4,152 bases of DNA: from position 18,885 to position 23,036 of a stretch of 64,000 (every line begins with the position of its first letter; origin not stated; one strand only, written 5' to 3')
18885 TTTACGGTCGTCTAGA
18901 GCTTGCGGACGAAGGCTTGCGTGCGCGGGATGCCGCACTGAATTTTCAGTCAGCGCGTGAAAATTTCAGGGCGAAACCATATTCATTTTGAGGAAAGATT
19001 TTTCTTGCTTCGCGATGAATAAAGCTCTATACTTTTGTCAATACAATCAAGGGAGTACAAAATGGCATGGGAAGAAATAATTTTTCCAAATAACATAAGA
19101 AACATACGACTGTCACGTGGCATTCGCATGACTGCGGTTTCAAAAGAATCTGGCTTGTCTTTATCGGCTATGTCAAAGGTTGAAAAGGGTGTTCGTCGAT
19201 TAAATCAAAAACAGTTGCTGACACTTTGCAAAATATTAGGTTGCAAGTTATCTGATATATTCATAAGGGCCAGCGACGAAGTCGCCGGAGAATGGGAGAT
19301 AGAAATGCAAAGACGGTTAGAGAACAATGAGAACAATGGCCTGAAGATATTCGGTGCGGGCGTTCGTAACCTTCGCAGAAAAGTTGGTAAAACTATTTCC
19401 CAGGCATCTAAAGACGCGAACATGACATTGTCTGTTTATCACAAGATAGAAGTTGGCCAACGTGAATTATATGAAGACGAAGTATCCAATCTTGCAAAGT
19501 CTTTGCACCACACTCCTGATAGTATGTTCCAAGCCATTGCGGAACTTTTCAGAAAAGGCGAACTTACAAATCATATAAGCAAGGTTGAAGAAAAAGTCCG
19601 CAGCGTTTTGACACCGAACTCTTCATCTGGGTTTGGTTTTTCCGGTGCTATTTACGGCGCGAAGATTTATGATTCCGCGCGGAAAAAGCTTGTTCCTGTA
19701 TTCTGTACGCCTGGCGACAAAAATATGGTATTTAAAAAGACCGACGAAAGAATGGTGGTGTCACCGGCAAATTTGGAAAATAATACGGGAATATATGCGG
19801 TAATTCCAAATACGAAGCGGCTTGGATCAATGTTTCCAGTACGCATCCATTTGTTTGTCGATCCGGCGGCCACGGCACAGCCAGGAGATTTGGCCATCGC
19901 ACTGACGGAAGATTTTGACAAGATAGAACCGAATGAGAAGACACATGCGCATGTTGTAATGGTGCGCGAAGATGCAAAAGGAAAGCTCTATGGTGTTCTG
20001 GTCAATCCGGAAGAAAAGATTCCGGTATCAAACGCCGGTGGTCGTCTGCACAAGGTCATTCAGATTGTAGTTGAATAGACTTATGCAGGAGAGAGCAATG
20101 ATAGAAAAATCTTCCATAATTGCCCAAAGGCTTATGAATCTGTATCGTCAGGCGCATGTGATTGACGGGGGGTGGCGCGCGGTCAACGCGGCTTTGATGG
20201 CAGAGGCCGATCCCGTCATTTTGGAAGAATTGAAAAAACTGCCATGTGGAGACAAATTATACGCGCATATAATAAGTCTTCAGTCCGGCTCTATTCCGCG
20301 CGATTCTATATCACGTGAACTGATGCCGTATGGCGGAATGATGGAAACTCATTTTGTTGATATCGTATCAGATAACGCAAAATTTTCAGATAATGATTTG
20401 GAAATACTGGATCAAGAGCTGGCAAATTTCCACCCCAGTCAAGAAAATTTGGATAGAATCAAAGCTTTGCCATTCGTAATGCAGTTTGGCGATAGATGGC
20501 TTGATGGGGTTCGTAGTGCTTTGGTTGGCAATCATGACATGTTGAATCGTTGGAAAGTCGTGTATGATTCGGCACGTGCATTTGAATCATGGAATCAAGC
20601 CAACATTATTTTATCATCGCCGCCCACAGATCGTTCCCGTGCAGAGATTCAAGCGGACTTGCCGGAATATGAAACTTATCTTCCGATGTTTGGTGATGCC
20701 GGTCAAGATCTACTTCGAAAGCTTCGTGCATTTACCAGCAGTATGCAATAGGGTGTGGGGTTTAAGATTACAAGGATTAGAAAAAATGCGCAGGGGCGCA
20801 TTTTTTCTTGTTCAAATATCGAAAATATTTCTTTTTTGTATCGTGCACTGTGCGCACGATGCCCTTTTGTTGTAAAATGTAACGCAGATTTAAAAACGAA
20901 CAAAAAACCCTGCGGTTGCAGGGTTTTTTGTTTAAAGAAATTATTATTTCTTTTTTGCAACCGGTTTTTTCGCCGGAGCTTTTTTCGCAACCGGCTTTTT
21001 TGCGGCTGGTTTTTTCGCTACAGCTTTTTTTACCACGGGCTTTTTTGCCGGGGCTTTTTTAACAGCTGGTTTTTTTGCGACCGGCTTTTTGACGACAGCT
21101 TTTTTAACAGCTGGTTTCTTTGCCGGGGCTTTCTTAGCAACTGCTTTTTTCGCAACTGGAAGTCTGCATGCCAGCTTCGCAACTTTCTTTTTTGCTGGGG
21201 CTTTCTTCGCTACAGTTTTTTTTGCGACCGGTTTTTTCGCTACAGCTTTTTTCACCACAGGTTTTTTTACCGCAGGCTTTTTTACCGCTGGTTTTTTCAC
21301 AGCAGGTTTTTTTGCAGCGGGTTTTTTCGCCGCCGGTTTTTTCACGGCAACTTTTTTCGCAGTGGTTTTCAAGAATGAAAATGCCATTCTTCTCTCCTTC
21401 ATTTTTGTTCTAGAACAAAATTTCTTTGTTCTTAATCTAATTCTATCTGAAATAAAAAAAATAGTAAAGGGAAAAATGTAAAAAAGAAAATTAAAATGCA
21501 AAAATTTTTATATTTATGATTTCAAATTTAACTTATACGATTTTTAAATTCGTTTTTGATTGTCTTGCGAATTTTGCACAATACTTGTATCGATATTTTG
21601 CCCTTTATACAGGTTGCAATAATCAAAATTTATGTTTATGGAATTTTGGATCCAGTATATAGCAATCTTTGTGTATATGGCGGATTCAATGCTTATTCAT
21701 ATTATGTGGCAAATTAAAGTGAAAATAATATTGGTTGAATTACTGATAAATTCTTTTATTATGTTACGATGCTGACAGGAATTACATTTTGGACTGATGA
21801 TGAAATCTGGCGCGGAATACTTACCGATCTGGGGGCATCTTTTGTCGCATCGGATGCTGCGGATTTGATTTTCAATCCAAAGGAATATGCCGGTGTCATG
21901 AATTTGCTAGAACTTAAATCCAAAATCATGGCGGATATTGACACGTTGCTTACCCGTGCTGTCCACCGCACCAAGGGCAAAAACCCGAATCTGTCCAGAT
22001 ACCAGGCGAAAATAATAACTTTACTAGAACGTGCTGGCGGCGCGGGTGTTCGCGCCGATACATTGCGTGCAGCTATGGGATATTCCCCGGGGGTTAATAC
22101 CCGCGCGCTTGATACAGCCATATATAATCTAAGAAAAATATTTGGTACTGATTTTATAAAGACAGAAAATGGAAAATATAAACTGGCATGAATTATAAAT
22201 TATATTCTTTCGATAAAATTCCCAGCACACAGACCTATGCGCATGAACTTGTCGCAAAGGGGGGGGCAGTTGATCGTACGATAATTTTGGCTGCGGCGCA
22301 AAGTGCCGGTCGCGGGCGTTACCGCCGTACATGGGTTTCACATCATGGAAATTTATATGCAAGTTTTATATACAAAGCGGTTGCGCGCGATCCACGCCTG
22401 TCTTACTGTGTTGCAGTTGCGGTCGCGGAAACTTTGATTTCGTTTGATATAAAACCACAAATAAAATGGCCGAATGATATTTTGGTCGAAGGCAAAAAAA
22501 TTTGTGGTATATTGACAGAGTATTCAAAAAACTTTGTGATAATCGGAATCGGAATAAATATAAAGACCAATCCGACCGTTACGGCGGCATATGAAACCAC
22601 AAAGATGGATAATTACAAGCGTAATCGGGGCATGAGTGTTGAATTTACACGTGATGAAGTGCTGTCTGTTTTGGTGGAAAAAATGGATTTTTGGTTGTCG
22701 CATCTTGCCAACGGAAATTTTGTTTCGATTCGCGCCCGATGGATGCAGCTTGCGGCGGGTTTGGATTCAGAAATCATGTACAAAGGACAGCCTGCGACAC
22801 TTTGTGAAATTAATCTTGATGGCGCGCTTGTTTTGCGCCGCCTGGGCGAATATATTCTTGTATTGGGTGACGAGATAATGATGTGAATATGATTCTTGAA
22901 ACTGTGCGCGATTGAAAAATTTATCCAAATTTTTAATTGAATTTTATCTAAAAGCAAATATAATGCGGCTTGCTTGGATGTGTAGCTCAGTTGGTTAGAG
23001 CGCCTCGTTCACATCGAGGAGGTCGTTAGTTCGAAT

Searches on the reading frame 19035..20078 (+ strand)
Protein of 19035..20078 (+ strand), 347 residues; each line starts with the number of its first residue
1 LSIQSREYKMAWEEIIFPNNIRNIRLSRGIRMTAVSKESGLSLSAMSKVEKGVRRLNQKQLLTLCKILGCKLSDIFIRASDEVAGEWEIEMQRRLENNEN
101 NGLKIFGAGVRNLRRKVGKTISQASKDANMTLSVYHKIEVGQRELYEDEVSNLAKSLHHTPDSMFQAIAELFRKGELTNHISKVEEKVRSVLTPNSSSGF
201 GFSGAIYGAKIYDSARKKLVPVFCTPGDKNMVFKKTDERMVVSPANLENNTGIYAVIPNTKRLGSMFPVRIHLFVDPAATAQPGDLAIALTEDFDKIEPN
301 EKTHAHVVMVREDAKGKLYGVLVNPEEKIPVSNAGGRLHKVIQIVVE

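Call 20: search_protein_families(library=ncbifam, proteins=[window:19035-20078:+], max_evalue=0.00001)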
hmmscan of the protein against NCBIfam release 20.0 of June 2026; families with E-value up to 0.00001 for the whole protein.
window:19035-20078:+ (347 aa): 2 families
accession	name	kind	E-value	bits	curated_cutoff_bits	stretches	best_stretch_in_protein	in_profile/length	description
NF041677.1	trans_regClgR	equivalog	2e-09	37.5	170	1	19-93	11-85/113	transcriptional regulator ClgR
TIGR03070.1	couple_hipB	subfamily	7.5e-07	29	71.65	0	19-72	5-58/58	type II toxin-antitoxin system Y4mF family antitoxin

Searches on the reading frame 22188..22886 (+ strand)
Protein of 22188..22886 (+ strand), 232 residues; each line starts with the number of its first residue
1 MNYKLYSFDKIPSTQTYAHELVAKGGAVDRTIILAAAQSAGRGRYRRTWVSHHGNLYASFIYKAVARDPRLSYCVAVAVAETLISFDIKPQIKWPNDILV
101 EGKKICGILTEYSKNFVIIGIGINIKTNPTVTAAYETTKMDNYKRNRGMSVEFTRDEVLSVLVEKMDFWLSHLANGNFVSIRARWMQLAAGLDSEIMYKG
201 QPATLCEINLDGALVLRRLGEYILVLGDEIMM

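Call 20: search_protein_families(library=ncbifam, proteins=[window:22188-22886:+], max_evalue=0.00001)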
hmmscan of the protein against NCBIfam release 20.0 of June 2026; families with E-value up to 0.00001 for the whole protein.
window:22188-22886:+ (232 aa): 11 families
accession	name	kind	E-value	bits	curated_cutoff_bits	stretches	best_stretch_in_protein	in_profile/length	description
TIGR00121.1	birA_ligase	equivalog_domain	4.8e-42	144.1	83.1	1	7-218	4-220/235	biotin--[acetyl-CoA-carboxylase] ligase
NF006206.0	PRK08330.1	equivalog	1.4e-37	129.3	311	1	2-221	10-229/243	biotin--protein ligase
NF008848.0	PRK11886.1-3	equivalog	4.6e-27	94.9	362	1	3-189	78-268/319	bifunctional biotin--[acetyl-CoA-carboxylase] ligase/biotin operon repressor BirA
NF008847.0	PRK11886.1-2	equivalog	1.2e-23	84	293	1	13-199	89-279/320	bifunctional biotin--[acetyl-CoA-carboxylase] ligase/biotin operon repressor BirA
NF006294.0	PRK08477.1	equivalog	2.4e-23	82.6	179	1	3-136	4-142/214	biotin--[acetyl-CoA-carboxylase] ligase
NF005405.0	PRK06955.1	equivalog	1.1e-20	74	312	1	29-195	64-251/300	biotin--[acetyl-CoA-carboxylase] ligase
NF008850.0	PRK11886.1-5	equivalog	2.7e-20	72.8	489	1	4-187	80-267/320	bifunctional biotin--[acetyl-CoA-carboxylase] ligase/biotin operon repressor BirA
NF004607.0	PRK05935.1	equivalog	3.5e-19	69.3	219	1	5-127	5-135/190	biotin--protein ligase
NF008849.0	PRK11886.1-4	equivalog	4.3e-17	62.2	474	1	11-230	87-314/320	bifunctional biotin--[acetyl-CoA-carboxylase] ligase/biotin operon repressor BirA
NF008846.0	PRK11886.1-1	equivalog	6e-14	52.1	353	1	10-127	82-210/312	bifunctional biotin--[acetyl-CoA-carboxylase] ligase/biotin operon repressor BirA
NF009862.0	PRK13325.1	equivalog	4e-12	45.6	761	1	29-178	109-263/592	bifunctional biotin--[acetyl-CoA-carboxylase] ligase/type III pantothenate kinase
